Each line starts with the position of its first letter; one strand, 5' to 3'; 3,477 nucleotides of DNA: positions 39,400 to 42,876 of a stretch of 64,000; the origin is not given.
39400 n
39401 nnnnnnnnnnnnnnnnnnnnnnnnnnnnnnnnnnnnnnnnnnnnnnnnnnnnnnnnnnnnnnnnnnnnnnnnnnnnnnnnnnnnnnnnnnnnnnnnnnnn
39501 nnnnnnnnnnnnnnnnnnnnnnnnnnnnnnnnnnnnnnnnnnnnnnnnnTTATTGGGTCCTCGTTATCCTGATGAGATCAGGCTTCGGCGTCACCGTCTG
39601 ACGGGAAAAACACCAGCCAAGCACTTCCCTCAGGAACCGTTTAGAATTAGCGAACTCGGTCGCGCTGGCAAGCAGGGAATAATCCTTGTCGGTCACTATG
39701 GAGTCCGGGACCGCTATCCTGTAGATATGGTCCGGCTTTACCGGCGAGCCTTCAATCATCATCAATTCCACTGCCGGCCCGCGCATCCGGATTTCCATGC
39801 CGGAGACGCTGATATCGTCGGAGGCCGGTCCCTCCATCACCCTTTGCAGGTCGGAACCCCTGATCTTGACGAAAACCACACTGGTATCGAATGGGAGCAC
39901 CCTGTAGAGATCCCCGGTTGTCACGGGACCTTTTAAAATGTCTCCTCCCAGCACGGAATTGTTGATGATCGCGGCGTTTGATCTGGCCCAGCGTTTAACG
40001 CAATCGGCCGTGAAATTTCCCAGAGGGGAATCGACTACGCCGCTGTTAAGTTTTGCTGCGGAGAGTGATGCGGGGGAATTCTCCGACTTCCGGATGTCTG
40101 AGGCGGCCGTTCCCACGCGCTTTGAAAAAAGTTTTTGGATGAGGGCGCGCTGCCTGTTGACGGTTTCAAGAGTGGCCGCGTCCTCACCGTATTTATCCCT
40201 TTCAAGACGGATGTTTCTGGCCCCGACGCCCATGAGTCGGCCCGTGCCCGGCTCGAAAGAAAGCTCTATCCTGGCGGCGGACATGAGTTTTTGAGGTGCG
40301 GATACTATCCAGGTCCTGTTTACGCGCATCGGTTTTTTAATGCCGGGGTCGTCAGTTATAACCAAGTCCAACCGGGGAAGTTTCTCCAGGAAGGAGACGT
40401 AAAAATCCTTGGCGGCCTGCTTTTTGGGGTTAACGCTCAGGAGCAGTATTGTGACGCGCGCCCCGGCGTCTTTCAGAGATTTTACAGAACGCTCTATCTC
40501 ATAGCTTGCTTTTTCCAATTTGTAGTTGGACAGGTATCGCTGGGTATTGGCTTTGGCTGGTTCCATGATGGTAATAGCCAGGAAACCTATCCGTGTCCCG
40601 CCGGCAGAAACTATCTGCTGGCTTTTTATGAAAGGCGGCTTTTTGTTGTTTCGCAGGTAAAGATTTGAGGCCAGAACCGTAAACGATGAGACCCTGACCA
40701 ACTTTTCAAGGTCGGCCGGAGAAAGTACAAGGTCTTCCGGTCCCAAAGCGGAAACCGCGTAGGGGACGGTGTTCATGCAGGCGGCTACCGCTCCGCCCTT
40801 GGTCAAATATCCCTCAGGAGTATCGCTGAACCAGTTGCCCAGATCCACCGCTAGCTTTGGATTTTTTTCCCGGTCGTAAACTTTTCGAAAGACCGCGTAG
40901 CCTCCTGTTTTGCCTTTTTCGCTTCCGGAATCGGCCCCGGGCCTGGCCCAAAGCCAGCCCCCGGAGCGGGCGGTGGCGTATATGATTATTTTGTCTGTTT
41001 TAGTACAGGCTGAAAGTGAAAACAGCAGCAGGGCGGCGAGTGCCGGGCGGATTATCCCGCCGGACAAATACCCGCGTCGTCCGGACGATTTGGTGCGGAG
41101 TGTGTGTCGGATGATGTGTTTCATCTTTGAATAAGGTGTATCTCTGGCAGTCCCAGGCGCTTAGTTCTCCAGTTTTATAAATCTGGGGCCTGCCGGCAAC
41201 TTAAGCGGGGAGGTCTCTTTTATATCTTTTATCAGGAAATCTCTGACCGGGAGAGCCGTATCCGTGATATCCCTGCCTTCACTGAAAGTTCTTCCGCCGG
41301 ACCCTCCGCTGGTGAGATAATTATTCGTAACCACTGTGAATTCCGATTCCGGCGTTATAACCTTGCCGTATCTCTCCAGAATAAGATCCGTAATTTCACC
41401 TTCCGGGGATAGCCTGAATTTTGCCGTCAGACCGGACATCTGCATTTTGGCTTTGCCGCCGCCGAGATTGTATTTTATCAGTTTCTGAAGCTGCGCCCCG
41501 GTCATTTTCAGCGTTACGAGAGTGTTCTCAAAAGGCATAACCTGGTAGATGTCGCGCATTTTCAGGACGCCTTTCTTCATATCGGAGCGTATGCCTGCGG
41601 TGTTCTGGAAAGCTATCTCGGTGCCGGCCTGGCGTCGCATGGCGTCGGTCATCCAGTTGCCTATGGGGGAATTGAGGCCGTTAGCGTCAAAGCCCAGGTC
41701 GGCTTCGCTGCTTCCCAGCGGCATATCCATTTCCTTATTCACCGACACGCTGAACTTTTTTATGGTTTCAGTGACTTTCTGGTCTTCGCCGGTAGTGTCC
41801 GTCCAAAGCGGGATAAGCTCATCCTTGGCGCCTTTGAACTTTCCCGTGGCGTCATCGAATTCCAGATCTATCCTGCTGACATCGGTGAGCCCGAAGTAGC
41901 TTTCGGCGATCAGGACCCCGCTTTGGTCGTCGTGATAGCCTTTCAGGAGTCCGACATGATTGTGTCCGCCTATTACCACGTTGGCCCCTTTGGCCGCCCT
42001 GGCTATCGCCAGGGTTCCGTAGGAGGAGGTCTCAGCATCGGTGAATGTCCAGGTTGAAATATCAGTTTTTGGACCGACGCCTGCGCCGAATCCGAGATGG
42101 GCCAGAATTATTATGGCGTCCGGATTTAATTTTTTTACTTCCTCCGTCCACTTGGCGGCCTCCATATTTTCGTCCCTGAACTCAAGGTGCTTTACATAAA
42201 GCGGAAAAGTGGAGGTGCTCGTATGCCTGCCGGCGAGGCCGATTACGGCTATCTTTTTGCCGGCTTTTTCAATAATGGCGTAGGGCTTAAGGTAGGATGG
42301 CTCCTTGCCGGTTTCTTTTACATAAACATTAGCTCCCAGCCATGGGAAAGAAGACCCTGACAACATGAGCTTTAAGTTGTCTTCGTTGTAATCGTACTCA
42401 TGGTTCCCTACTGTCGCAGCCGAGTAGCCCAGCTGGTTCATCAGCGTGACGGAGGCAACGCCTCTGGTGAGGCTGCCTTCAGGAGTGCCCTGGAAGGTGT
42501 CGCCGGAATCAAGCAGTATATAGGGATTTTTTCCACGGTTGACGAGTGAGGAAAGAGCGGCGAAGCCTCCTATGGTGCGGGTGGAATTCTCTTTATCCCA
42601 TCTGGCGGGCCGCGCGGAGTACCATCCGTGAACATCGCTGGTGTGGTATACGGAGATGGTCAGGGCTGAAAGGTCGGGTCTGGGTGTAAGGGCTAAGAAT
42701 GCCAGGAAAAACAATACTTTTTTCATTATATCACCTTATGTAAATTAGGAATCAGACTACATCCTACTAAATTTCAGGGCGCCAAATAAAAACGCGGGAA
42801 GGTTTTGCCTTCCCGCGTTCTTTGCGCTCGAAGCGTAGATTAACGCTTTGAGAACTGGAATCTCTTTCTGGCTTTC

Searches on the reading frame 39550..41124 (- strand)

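Call 72: search_protein_families(library=pfam, proteins=[window:39550-41124:-], max_evalue=0.00001)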
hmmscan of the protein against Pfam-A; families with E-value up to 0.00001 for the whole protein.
window:39550-41124:- (524 aa): 1 family
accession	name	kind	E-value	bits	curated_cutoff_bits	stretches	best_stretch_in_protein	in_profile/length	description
PF02872.23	5_nucleotid_C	-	7.1e-19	68.9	23.6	1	360-481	16-151/158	5'-nucleotidase, C-terminal domain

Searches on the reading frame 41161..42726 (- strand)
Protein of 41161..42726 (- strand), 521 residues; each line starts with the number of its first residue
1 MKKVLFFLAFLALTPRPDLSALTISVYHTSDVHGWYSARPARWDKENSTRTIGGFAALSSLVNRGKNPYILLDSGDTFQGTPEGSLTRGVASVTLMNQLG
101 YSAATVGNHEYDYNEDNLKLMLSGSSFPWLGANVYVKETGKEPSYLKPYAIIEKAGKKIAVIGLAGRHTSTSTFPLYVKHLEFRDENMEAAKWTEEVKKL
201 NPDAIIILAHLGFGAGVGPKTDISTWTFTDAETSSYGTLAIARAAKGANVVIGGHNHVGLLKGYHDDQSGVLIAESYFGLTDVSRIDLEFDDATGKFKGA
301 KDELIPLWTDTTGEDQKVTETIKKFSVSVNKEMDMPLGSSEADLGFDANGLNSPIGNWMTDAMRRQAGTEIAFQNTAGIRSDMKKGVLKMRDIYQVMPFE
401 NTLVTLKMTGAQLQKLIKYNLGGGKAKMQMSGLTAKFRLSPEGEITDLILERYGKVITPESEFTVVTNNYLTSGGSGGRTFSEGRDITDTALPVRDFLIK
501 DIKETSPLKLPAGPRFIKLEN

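Call 72: search_protein_families(library=pfam, proteins=[window:41161-42726:-], max_evalue=0.00001)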
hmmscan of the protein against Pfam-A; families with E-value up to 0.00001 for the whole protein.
window:41161-42726:- (521 aa): 2 families
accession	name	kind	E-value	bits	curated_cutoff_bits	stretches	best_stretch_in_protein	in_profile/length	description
PF02872.23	5_nucleotid_C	-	8.7e-32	110.8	23.6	1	350-481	19-156/158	5'-nucleotidase, C-terminal domain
PF00149.33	Metallophos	-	1.6e-11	45.5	21.5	1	25-258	2-190/191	Calcineurin-like phosphoesterase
